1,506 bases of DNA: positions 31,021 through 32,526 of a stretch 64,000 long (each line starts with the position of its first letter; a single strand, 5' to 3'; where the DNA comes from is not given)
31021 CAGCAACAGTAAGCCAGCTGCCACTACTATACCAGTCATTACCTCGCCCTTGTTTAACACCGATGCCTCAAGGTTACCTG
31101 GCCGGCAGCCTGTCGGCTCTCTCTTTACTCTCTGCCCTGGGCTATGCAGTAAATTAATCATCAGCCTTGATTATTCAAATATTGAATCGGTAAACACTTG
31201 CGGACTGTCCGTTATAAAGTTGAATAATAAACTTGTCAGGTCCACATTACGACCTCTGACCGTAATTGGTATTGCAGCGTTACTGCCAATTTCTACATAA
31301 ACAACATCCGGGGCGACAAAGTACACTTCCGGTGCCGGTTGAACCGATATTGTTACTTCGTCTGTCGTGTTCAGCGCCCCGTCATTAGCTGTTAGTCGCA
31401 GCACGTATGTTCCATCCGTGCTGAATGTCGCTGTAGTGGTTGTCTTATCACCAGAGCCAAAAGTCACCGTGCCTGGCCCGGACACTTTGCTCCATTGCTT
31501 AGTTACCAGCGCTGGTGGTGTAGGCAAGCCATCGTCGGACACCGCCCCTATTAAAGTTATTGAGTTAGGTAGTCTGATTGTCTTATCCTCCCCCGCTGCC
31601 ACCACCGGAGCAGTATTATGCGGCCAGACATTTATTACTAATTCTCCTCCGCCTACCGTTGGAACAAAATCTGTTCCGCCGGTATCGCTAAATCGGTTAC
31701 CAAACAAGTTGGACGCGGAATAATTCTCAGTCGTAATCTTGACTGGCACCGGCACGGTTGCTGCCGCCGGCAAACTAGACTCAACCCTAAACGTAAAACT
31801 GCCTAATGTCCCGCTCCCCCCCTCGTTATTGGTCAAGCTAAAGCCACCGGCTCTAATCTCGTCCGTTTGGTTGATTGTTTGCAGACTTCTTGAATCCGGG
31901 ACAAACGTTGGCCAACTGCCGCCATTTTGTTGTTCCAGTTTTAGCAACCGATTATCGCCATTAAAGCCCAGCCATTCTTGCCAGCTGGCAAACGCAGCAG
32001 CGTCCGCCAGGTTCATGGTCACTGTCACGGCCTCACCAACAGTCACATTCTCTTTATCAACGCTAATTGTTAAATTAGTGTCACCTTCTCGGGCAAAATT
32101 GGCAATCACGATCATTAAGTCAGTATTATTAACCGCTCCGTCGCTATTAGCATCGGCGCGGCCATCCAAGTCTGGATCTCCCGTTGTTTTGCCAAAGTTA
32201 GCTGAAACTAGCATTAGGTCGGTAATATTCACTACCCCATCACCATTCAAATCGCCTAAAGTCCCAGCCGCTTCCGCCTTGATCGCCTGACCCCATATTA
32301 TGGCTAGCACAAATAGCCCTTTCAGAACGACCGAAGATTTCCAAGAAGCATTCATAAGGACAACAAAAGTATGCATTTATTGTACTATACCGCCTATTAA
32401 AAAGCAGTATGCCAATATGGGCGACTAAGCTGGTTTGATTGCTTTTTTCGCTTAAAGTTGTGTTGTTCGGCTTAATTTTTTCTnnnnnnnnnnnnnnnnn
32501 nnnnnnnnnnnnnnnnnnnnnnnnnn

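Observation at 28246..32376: Tandem paralogous giant surface proteins combining dockerin, cohesin-like and repeated PKD-like Ig domains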

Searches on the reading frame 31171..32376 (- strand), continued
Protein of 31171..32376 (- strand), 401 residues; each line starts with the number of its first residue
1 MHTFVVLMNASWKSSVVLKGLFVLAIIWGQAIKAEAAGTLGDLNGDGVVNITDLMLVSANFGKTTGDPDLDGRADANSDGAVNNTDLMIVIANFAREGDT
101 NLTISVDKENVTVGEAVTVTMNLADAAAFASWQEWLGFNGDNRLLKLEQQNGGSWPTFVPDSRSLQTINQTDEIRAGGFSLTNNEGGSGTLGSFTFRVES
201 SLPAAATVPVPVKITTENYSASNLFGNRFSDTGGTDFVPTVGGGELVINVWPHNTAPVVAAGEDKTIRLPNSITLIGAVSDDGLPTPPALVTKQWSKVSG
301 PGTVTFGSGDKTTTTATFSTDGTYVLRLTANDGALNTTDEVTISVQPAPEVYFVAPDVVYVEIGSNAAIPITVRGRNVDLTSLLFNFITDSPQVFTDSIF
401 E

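Call 82: search_solved_structures(query=A10, max_evalue=10, show_alignments=2)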
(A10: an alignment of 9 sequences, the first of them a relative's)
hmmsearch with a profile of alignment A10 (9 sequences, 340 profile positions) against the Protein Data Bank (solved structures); distinct sequences matched with E-value up to 10: 61 (the best 60 are shown).
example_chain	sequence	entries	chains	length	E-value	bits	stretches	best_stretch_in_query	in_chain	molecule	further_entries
2kpn_A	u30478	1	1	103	0.12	14.6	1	39-92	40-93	Bacillolysin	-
2ee0_A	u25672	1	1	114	0.18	14.1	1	45-72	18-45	Protocadherin-9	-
6eld_A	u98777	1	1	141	0.19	14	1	80-125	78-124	Nucleolysin TIA-1 isoform p40,U1 small nuclear ribonucleoprotein C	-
5yax_A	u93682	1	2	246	0.29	13.3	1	35-113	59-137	scFv1 antibody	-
9qwj_B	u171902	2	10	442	0.29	13.3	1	73-124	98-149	Beta-2-microglobulin,T-cell surface glycoprotein CD1c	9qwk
8ejf_a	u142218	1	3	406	0.36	13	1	89-163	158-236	Glycoprotein GP2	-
1bwm_A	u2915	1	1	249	0.37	13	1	80-115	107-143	PROTEIN (ALPHA-BETA T CELL RECEPTOR (TCR) (D10))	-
8ejd_c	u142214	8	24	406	0.46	12.7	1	89-163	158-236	Glycoprotein G2 | Glycoprotein G2, 2-dehydro-3-deoxyphosphogluconate aldolase/4-hydroxy-2-oxoglutarate aldol | Glycoprotein GP2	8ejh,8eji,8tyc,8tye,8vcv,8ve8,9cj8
9cj7_c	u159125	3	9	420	0.48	12.6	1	89-163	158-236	Glycoprotein G2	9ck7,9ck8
8ubg_A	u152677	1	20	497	0.55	12.4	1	83-138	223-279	DpHF19,Green fluorescent protein (Fragment)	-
6ng3_A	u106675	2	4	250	0.59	12.3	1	91-125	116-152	CD160 antigen,Tumor necrosis factor receptor superfamily member 14 | CD160 antigen, soluble form,Tumor necrosis factor receptor superfamily member 14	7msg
7sgd_A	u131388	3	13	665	0.88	11.8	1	90-163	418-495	Josiah GPCysR4 I53-50A | Josiah GPCysR4-I53-50A - nanoparticle component | GPC-I53-50A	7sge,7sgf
5m0j_D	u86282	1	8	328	0.89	11.8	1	70-120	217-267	SWI5-dependent HO expression protein 2,SWI5-dependent HO expression protein 3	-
7ssh_A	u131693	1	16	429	0.89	11.7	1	77-120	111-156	Protein E7 peptide,Beta-2-microglobulin,MHC class I antigen chimera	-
7st3_A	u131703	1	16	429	0.9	11.7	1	77-120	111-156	Protein E7 peptide,Beta-2-microglobulin,MHC class I antigen chimera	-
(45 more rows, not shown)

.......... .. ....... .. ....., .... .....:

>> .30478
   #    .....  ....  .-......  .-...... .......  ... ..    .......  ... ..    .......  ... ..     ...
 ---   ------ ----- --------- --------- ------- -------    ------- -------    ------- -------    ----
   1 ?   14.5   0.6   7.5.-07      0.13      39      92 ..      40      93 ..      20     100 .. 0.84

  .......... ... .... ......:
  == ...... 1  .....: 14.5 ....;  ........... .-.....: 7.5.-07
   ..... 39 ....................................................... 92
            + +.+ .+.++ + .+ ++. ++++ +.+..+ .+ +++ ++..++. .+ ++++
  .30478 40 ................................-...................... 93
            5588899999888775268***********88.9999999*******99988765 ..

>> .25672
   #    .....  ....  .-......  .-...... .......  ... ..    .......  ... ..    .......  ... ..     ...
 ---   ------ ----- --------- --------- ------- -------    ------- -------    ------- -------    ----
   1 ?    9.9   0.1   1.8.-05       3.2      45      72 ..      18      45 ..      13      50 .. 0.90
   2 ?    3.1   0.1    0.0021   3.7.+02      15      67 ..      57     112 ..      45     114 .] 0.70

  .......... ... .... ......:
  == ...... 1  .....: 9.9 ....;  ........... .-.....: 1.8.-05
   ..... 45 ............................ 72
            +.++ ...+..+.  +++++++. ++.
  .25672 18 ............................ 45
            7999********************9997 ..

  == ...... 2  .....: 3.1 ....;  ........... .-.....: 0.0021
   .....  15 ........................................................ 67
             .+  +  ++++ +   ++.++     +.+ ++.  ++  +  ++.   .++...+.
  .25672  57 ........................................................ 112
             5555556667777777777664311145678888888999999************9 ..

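Call 83: search_protein_families(library=pfam, alignment_id=A10, max_evalue=0.01)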
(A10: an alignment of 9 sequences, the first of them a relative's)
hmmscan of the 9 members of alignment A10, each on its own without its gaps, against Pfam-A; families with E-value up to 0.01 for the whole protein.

A. member 1, P0145 (338 aa): 1 family
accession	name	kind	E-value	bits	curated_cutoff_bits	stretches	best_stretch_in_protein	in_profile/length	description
PF16841.11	CBM60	-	6.1e-05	23.9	28.2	1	169-246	4-74/91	Ca-dependent carbohydrate-binding module xylan-binding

B. families by the number of members that match (of 9 scanned): 4 families
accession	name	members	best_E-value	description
PF16841.11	CBM60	5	6.1e-05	Ca-dependent carbohydrate-binding module xylan-binding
PF18981.6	InlK_D3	1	9.3e-05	Internalin K domain (D3/D4)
PF05345.18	He_PIG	1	0.00037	Putative Ig domain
PF15418.12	DUF4625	1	0.00081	Domain of unknown function (DUF4625)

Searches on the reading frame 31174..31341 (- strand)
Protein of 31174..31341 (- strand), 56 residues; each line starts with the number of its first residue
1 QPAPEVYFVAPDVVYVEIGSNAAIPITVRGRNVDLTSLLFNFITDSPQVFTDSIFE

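Call 7: search_protein_families(library=pfam, proteins=[window:31174-31341:-], max_evalue=10)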
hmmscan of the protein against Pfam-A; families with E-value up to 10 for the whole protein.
seq(56 aa): 0 families
